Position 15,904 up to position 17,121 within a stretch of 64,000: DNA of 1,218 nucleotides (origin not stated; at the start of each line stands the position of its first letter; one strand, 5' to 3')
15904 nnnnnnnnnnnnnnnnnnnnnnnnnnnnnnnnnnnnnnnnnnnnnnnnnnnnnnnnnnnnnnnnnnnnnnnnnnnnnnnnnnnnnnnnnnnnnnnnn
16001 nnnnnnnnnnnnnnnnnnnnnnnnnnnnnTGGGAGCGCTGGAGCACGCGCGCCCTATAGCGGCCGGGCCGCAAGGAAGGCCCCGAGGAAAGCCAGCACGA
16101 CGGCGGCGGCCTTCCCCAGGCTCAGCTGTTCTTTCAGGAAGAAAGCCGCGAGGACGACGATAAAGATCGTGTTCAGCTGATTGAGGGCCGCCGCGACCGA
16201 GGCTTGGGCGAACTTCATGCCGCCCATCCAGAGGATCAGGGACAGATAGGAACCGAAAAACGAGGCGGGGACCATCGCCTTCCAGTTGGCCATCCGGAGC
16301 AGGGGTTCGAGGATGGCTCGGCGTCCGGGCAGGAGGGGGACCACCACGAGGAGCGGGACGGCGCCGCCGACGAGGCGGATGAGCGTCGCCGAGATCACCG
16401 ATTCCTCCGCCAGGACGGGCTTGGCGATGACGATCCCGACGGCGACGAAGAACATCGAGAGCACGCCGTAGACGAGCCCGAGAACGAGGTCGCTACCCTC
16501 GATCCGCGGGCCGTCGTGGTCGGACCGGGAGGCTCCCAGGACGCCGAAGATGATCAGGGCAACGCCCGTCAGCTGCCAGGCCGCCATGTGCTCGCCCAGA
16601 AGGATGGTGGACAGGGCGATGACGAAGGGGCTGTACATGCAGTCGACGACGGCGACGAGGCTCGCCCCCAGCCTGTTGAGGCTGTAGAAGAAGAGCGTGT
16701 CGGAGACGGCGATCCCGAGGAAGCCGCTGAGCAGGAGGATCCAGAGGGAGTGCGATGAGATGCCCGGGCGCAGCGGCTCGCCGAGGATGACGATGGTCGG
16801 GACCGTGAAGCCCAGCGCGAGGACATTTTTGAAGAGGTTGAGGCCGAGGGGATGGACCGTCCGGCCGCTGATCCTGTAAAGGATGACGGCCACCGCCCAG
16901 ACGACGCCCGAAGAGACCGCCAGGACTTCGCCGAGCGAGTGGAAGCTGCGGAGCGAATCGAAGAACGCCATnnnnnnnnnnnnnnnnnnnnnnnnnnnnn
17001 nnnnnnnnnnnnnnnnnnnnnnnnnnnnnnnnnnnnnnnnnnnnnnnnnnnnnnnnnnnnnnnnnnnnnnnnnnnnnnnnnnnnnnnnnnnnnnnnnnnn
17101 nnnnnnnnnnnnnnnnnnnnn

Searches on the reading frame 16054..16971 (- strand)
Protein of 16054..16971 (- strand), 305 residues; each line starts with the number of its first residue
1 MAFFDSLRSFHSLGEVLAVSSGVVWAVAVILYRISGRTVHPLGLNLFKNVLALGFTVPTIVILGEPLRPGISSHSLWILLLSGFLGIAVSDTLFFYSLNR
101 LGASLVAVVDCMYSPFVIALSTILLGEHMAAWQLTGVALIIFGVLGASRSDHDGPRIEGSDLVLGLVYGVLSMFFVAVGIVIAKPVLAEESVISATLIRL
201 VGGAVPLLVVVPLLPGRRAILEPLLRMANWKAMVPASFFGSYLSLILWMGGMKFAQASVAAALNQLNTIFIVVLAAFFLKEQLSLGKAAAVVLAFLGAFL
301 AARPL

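Call 40: search_protein_families(library=pfam, proteins=[window:16054-16971:-])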
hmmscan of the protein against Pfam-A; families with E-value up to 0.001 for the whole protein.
window:16054-16971:- (305 aa): 2 families
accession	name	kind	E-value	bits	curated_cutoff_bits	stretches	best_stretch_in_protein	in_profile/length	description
PF00892.27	EamA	-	3.5e-34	118.4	28.2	2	13-147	2-133/135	EamA-like transporter family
PF03151.22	TPT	-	0.00027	20.9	30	0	63-212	52-194/291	Triose-phosphate Transporter family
